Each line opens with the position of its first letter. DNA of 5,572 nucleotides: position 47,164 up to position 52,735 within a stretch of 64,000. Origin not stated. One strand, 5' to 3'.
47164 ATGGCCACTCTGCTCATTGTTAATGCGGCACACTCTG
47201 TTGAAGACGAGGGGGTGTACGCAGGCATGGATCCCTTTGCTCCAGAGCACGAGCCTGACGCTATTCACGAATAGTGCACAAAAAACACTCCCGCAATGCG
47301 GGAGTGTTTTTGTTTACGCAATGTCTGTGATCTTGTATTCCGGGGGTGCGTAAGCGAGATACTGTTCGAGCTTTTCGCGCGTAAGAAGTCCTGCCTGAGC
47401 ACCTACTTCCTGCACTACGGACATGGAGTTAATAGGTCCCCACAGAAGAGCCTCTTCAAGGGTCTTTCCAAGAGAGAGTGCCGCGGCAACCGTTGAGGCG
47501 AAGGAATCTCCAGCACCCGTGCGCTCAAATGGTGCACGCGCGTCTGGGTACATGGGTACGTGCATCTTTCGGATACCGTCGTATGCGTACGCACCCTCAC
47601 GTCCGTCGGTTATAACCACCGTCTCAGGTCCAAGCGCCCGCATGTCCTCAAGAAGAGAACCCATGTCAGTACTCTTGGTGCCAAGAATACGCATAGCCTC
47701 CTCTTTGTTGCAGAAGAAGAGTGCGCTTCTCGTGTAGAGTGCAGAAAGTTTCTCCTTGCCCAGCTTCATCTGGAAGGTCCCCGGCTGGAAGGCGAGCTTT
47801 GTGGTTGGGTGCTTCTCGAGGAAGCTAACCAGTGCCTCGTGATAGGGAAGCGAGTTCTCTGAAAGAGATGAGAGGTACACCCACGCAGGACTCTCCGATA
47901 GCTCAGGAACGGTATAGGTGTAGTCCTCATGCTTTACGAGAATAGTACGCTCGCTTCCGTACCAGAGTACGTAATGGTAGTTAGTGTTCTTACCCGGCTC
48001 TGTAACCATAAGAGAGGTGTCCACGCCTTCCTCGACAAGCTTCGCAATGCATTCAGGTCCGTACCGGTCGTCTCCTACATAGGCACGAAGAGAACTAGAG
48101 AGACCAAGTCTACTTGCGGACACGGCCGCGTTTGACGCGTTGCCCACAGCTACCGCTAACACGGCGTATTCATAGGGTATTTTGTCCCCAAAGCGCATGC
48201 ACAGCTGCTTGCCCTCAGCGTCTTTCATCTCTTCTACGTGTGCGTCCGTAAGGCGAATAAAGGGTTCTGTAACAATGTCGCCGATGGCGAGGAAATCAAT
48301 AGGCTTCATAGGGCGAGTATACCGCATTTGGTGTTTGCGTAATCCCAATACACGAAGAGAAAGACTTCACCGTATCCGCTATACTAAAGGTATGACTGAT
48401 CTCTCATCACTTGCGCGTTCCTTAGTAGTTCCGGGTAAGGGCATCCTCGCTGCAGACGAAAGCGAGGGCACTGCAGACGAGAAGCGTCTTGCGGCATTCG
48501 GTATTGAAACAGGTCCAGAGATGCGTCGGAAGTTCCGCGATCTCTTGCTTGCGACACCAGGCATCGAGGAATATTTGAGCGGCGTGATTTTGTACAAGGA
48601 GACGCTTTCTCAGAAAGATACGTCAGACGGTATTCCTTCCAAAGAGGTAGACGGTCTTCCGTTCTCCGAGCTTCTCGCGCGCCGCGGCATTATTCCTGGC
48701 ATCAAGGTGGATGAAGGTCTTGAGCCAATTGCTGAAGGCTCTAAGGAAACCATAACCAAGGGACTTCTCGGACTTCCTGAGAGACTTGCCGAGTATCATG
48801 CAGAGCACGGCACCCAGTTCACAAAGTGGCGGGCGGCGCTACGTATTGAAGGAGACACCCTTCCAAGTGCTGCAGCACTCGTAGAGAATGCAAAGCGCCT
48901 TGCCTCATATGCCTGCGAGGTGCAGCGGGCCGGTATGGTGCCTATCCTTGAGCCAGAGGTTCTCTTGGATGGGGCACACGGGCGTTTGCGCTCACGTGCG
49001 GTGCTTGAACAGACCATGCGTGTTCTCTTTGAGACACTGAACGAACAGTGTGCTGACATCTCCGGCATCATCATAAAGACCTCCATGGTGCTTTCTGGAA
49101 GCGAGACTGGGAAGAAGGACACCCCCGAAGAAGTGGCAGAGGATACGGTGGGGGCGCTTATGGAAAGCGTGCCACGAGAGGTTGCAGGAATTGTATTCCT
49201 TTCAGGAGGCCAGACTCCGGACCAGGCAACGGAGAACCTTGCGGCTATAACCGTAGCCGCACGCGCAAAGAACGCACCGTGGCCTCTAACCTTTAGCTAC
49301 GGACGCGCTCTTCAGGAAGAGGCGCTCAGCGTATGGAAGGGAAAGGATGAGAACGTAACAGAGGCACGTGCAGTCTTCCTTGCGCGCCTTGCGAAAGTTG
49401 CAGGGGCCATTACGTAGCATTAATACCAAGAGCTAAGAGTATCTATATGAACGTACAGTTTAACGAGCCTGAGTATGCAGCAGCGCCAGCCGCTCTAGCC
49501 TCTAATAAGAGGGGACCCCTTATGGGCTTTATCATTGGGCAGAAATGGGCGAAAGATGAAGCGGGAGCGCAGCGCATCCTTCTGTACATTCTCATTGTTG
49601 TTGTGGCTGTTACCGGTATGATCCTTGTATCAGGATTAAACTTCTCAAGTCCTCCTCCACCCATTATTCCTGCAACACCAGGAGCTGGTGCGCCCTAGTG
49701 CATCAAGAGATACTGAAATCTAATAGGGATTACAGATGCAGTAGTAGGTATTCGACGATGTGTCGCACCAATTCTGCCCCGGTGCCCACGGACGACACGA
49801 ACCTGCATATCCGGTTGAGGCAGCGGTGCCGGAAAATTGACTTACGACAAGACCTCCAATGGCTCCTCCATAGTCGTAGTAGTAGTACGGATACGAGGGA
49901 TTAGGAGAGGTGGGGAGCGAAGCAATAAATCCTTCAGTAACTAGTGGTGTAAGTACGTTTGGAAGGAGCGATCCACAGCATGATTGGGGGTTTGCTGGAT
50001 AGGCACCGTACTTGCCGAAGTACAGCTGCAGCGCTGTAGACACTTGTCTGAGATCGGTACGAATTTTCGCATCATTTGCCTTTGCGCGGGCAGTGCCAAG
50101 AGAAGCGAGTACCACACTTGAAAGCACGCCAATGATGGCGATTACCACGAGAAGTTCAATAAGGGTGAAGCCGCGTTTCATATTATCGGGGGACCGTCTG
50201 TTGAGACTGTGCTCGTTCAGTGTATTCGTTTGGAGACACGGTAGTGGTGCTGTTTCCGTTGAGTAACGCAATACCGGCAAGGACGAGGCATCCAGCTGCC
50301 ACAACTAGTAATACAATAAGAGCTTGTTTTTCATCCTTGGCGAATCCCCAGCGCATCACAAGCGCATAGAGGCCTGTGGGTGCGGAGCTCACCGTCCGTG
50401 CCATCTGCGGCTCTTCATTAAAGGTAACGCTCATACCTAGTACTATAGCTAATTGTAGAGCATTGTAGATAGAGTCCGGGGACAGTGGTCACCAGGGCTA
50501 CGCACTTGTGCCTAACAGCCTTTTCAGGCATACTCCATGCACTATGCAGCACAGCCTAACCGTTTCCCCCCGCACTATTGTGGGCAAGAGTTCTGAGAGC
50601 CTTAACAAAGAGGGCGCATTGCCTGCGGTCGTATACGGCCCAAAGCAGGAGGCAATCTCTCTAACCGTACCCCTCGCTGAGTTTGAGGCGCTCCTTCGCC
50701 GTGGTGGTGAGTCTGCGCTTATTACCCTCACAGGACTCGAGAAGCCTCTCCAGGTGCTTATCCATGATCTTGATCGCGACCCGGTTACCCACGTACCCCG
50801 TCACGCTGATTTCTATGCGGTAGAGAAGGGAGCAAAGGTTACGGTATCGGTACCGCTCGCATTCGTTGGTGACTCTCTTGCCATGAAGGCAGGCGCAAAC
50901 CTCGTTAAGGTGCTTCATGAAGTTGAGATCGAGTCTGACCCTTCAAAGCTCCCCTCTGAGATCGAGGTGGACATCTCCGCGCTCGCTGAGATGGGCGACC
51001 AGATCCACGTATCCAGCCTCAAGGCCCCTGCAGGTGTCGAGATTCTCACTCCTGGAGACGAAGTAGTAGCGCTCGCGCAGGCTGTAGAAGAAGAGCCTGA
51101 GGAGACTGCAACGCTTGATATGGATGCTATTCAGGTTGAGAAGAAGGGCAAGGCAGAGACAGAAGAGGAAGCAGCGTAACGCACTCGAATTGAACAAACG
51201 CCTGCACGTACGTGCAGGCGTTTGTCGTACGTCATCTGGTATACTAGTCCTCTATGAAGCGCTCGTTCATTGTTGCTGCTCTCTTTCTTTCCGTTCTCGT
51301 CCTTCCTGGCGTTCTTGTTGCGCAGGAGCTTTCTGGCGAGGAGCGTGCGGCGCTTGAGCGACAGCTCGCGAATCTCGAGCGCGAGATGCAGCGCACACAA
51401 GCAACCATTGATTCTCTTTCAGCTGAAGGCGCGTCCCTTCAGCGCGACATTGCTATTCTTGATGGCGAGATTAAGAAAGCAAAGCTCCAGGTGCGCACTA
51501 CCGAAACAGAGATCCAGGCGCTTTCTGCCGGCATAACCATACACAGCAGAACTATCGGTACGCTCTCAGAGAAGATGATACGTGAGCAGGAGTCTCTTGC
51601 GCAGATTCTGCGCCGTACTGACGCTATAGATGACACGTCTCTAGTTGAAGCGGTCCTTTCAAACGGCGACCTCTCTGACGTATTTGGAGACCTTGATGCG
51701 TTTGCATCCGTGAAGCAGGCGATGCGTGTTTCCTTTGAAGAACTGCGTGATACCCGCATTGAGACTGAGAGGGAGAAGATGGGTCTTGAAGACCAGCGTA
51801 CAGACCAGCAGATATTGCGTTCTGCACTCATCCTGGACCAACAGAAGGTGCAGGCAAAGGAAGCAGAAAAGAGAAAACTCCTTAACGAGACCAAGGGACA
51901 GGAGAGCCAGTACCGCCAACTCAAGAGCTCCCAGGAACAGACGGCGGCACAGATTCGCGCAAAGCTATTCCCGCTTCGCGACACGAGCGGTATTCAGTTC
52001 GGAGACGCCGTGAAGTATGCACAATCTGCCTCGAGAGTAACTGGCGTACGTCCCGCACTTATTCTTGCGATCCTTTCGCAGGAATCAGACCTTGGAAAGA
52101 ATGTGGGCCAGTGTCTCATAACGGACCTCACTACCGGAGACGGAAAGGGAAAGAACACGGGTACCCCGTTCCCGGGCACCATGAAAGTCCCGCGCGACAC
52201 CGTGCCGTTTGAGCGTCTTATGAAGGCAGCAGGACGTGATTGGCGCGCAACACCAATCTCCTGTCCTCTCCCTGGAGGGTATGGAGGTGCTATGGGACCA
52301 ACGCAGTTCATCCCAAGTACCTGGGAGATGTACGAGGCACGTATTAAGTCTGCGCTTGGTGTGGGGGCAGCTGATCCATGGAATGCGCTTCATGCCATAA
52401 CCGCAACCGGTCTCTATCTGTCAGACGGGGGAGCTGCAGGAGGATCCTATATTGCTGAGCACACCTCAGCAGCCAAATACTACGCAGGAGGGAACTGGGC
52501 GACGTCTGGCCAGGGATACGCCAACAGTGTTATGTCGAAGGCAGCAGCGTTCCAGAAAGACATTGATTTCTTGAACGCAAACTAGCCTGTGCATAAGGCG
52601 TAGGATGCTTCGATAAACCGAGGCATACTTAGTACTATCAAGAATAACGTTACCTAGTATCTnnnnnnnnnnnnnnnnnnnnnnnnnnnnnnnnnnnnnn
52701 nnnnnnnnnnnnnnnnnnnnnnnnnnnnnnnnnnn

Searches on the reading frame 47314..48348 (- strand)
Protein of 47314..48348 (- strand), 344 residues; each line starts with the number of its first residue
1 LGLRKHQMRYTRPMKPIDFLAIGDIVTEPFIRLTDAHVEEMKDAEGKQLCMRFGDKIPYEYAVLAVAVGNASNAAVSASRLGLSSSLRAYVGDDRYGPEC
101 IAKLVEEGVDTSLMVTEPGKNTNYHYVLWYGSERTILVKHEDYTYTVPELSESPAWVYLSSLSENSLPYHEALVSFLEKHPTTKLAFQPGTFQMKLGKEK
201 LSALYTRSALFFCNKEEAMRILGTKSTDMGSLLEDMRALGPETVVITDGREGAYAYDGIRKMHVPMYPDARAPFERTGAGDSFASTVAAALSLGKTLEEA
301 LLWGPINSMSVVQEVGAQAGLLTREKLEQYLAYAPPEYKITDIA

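Call 34: search_protein_families(library=pfam, proteins=[window:47314-48348:-])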
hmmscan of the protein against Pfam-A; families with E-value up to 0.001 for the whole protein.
window:47314-48348:- (344 aa): 2 families
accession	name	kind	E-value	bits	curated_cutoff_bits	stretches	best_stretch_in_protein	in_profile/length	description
PF00294.29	PfkB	-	1.2e-32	114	25.8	1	67-321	35-299/302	pfkB family carbohydrate kinase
PF08543.17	Phos_pyr_kin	-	2.1e-06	27.7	27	1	203-301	115-221/246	Phosphomethylpyrimidine kinase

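Call 83: search_protein_families(library=ncbifam, max_evalue=0.00001, proteins=[window:47314-48348:-])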
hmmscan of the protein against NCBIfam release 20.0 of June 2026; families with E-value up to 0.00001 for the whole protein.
window:47314-48348:- (344 aa): 15 families
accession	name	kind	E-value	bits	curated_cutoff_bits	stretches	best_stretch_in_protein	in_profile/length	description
TIGR02152.1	D_ribokin_bact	equivalog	4.4e-23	82.1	299.65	1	69-328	36-297/298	ribokinase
TIGR04382.1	myo_inos_iolC_N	equivalog_domain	6.4e-20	71.6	300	2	200-331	181-309/309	5-dehydro-2-deoxygluconokinase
NF007321.0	PRK09813.1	equivalog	3.4e-19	69.3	247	2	65-127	21-82/261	fructoselysine 6-kinase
TIGR02198.1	rfaE_dom_I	equivalog_domain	1.6e-14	53.7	345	1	198-319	181-304/315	D-glycero-beta-D-manno-heptose-7-phosphate kinase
NF040938.1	KDG_KDGal_kin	equivalog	1.8e-13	50.2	400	1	206-331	181-303/305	bifunctional 2-dehydro-3-deoxygluconokinase/2-dehydro-3-deoxygalactonokinase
NF041332.1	KDG_KDGal_kin_Halo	equivalog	2.6e-13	50.1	440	1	197-329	179-308/320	bifunctional 2-dehydro-3-deoxygluconokinase/2-dehydro-3-deoxygalactonokinase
NF049991.1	TagKinase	equivalog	2.6e-12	46.2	420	1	198-334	185-318/321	tagatose kinase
NF006957.1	PRK09434.1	equivalog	3.8e-12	46.3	450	1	62-305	21-274/302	fructokinase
NF008353.0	PRK11142.1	equivalog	5e-12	45.9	341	1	217-332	188-304/307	ribokinase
NF053626.1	RibKinHalex1628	equivalog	9.3e-12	45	330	1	69-331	39-291/293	ATP-dependent ribose-1-phosphate kinase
NF041164.1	NucKinThplmales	equivalog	9.4e-12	44.7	450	1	69-314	39-274/295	nucleoside kinase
TIGR03168.1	1-PFK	subfamily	1.3e-08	34.1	216.4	1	210-329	179-297/305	hexose kinase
NF047869.1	myo_kin_aldol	exception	6.2e-08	31.4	600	0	69-122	40-93/586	bifunctional 5-dehydro-2-deoxygluconokinase/5-dehydro-2-deoxyphosphogluconate aldolase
TIGR03828.1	pfkB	equivalog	6.6e-08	31.9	292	1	205-327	174-295/305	1-phosphofructokinase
NF008454.0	PRK11316.1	equivalog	1.9e-07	30.1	521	0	242-328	226-309/475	bifunctional D-glycero-beta-D-manno-heptose-7-phosphate kinase/D-glycero-beta-D-manno-heptose 1-phosphate adenylyltransferase HldE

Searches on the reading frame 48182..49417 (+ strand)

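Call 34: search_protein_families(library=pfam, proteins=[window:48182-49417:+])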
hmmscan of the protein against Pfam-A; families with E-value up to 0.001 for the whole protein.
window:48182-49417:+ (411 aa): 1 family
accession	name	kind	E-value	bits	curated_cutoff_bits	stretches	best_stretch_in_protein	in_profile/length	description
PF00274.25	Glycolytic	-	2.4e-100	336.2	22.2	1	74-405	2-320/349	Fructose-bisphosphate aldolase class-I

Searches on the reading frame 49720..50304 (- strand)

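Call 34: search_protein_families(library=pfam, proteins=[window:49720-50304:-])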
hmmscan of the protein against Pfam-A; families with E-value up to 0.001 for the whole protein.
window:49720-50304:- (194 aa): 1 family
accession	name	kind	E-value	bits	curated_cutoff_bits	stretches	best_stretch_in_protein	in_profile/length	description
PF07963.17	N_methyl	-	1.5e-09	37.5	21.2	1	41-66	2-27/27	Prokaryotic N-terminal methylation motif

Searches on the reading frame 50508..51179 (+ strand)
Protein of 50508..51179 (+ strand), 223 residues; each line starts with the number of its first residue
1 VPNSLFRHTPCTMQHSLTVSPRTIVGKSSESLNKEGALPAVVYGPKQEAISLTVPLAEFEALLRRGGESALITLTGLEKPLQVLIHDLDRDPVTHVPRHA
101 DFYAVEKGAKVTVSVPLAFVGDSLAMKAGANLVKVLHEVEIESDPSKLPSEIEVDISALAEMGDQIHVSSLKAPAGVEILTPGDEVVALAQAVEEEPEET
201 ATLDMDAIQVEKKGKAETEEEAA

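Call 34: search_protein_families(library=pfam, proteins=[window:50508-51179:+])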
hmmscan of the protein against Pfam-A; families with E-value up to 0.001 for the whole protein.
window:50508-51179:+ (223 aa): 2 families
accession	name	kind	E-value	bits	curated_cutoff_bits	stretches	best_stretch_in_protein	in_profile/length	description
PF14693.11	Ribosomal_TL5_C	-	8.1e-23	81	27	1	110-190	1-80/84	Ribosomal protein TL5, C-terminal domain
PF01386.24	Ribosomal_L25p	-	4.4e-16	59.6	23.6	1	17-102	1-82/82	Ribosomal L25p family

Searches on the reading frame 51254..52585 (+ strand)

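Call 35: search_protein_families(library=pfam, proteins=[window:51254-52585:+])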
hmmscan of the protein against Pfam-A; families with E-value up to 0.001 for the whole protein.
window:51254-52585:+ (443 aa): 2 families
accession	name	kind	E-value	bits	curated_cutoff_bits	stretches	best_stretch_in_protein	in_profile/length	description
PF13406.11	SLT_2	-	3.3e-10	40.1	24.3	1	200-397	17-204/292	Transglycosylase SLT domain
PF11559.13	ADIP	-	2.1e-05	25.1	34.3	1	21-95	44-118/151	Afadin- and alpha -actinin-Binding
